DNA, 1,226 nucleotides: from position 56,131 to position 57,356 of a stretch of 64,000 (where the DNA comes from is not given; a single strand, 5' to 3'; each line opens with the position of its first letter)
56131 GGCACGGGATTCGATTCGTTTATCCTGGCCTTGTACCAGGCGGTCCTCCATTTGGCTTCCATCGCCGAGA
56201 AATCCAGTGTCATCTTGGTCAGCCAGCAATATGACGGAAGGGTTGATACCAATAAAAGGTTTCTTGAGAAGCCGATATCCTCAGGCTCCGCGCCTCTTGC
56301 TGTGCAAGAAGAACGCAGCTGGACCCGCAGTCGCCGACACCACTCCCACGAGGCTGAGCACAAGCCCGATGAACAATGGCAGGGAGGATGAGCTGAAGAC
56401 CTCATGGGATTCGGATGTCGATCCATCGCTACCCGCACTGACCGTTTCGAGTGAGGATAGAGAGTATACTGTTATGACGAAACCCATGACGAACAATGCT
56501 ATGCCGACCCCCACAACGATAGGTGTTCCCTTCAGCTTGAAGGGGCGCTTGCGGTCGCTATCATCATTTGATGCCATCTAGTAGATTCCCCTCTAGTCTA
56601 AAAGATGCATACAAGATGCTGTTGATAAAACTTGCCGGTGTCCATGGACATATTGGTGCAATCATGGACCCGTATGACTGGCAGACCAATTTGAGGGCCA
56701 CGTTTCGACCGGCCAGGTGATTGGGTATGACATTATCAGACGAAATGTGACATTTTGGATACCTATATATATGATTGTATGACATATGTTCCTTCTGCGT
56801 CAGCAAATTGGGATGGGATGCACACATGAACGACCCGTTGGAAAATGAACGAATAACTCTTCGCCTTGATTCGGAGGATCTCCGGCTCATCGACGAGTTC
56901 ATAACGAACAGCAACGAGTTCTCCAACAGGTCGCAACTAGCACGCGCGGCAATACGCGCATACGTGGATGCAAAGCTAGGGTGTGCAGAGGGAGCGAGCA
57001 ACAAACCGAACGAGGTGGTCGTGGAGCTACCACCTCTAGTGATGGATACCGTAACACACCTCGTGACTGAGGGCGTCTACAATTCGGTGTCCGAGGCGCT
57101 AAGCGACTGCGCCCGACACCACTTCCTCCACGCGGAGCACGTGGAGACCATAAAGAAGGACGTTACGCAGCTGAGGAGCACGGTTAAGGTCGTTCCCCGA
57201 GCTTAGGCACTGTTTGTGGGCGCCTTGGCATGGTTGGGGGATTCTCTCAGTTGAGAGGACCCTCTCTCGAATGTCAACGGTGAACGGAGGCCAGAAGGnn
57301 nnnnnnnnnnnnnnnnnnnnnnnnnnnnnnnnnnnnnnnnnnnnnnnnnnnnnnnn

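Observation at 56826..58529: C-terminally truncated FtsZ/tubulin GTPase-domain protein preceded by an RHH regulator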

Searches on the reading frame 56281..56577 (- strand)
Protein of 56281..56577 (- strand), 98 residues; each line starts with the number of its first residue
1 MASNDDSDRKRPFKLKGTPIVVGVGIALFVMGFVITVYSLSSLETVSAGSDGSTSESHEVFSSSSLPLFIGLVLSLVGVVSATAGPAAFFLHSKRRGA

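Call 3: search_protein_families(library=pfam, proteins=[window:56281-56577:-], max_evalue=0.1)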
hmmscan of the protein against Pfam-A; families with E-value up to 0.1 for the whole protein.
window:56281-56577:- (98 aa): 7 families
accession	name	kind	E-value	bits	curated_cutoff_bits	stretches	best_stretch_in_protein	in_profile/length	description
PF13273.12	DUF4064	-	0.0078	16.9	32.1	1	21-82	14-78/102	Protein of unknown function (DUF4064)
PF19762.4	DUF6249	-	0.012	16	33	1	20-78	61-100/104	Domain of unknown function (DUF6249)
PF11384.13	DUF3188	-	0.018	15.1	24.6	0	21-35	29-43/50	Protein of unknown function (DUF3188)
PF24432.1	DUF7555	-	0.026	15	28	1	21-59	37-75/133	Family of unknown function (DUF7555)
PF10177.14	DUF2371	-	0.056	14.2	22.9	0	60-85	36-61/143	Uncharacterised conserved protein (DUF2371)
PF24282.1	DUF7470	-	0.067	13.5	27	1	20-41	28-49/58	Family of unknown function (DUF7470)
PF24800.1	DUF7702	-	0.076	12.7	27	0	20-83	72-131/244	Domain of unknown function (DUF7702)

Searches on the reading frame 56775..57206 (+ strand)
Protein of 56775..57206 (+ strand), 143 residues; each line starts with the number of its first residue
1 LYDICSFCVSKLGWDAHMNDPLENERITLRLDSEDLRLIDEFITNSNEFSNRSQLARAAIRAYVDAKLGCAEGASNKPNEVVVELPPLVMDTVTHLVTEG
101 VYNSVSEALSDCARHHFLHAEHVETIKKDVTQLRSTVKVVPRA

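Call 3: search_protein_families(library=pfam, proteins=[window:56775-57206:+], max_evalue=0.1)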
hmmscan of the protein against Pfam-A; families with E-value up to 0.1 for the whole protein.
window:56775-57206:+ (143 aa): 3 families
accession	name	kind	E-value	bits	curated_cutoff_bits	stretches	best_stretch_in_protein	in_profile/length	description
PF17723.7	RHH_8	-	7.6e-06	26.5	25.4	1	23-65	2-43/119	Ribbon-Helix-Helix transcriptional regulator family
PF01402.27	RHH_1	-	3.9e-05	23.9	20.5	1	26-65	1-38/39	Ribbon-helix-helix protein, copG family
PF15456.11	Uds1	-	0.013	16.1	28.8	1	105-139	5-39/123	Up-regulated During Septation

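Call 4: search_protein_families(library=ncbifam, proteins=[window:56775-57206:+], max_evalue=0.1)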
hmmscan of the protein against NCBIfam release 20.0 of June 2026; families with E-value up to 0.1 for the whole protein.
window:56775-57206:+ (143 aa): 7 families
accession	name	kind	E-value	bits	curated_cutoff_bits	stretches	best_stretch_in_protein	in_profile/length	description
NF058555.1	TransRegCdrSHalo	equivalog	8.4e-07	28.9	100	1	25-68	2-44/61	transcriptional regulator CdrS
NF002815.0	PRK02967.1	equivalog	0.00011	22.2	83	0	25-66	2-42/139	nickel-responsive transcriptional regulator NikR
NF002169.0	PRK01002.1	subfamily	0.00014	21.8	111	0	24-64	4-43/141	nickel responsive regulator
TIGR02793.1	nikR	equivalog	0.00048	20.4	175.45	0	25-64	1-39/129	nickel-responsive transcriptional regulator NikR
NF003381.0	PRK04460.1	equivalog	0.0013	18.8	105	0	25-64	5-43/139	nickel-responsive transcriptional regulator NikR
NF053762.1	aCcr1_fam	equivalog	0.0085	16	60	1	27-64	3-38/38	aCcr1 family cell cycle regulator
TIGR02606.1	antidote_CC2985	hypoth_equivalog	0.015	15.3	46.2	0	83-114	4-35/70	type II toxin-antitoxin system ParD family antitoxin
